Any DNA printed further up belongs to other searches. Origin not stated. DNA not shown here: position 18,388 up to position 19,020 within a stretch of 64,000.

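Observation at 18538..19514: SpoIIAA-like antagonist with His at the phospho-Ser position, no SpoIIAB kinase, and a compact SigF-type sigma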

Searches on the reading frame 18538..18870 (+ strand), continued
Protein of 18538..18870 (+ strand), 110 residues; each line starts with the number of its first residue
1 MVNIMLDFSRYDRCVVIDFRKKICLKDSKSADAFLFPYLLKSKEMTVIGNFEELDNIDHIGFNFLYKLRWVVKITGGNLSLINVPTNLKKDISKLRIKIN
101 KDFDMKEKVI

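Call 76: fold_search(model_id=the predicted structure, library=pdb)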
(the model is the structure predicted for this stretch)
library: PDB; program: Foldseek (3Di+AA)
matches with E <= 10: 1051; with E <= 0.001: 26
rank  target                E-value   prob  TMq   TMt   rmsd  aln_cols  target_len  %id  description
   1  1h4y_A                3.5e-06  1.00  0.83  0.77   2.2       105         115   18  Structure of the Anti-Sigma Factor Antagonist SpoIIAA in its Unphosphorylated Form (released 2001-07-06)
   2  6m36_H                3.9e-06  1.00  0.76  0.79   2.3       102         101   19  The crystal structure of B. subtilis RsbV/RsbW complex in the monoclinic crystal form (released 2020-07-15)
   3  6m36_B                5.1e-06  1.00  0.75  0.79   2.2       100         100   19  The crystal structure of B. subtilis RsbV/RsbW complex in the monoclinic crystal form (released 2020-07-15)
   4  1h4z                  9.9e-06  1.00  0.82  0.79   2.3       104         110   16  Structure of the Anti-Sigma Factor Antagonist SpoIIAA in its Unphosphorylated Form (released 2001-07-06)
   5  3f43                  1.1e-05  1.00  0.75  0.69   3.0       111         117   14  Crystal structure of a putative anti-sigma factor antagonist (tm1081) from thermotoga maritima at 1.59 A resolution (released 2008-11-25)
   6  4hyl_B                1.2e-05  1.00  0.79  0.73   2.3       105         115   13  The crystal structure of an anti-sigma-factor antagonist from Haliangium ochraceum DSM 14365 (released 2012-11-28)
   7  4hyl_A                1.6e-05  1.00  0.76  0.72   2.8       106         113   16  The crystal structure of an anti-sigma-factor antagonist from Haliangium ochraceum DSM 14365 (released 2012-11-28)
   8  1vc1_A                1.9e-05  1.00  0.76  0.73   2.6       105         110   16  Crystal structure of the TM1442 protein from Thermotoga maritima, a homolog of the Bacillus subtilis general stress re (released 2004-09-28)
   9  6m36_D                2.0e-05  1.00  0.76  0.81   2.2        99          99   19  The crystal structure of B. subtilis RsbV/RsbW complex in the monoclinic crystal form (released 2020-07-15)
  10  1th8_B                2.5e-05  1.00  0.78  0.73   2.5       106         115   15  Crystal Structures of the ADP and ATP bound forms of the Bacillus Anti-sigma factor SpoIIAB in complex with the Anti-a (released 2004-06-15)
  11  6jhk_B                4.5e-05  1.00  0.78  0.73   2.9       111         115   13  Crystal Structure of Bacillus subtilis RsbS (released 2019-09-11)
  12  1tid_B                6.6e-05  1.00  0.78  0.70   2.5       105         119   15  Crystal Structures of the ADP and ATP bound forms of the Bacillus Anti-sigma factor SpoIIAB in complex with the Anti-a (released 2004-06-15)
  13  1til_B                7.1e-05  1.00  0.78  0.72   2.5       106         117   15  Crystal Structures of the ADP and ATP bound forms of the Bacillus Anti-sigma factor SpoIIAB in complex with the Anti-a (released 2004-06-15)
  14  6jhk_A                8.6e-05  1.00  0.79  0.73   2.8       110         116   13  Crystal Structure of Bacillus subtilis RsbS (released 2019-09-11)
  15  1tid_D                9.2e-05  1.00  0.75  0.68   2.9       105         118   15  Crystal Structures of the ADP and ATP bound forms of the Bacillus Anti-sigma factor SpoIIAB in complex with the Anti-a (released 2004-06-15)
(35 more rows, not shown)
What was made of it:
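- On SpoIIAA / anti-sigma-factor antagonist (STAS; PF01740, TIGR00377): Top Foldseek PDB hits are SpoIIAA 1H4Y (TM 0.83) and RsbV 6M36 (call 76).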
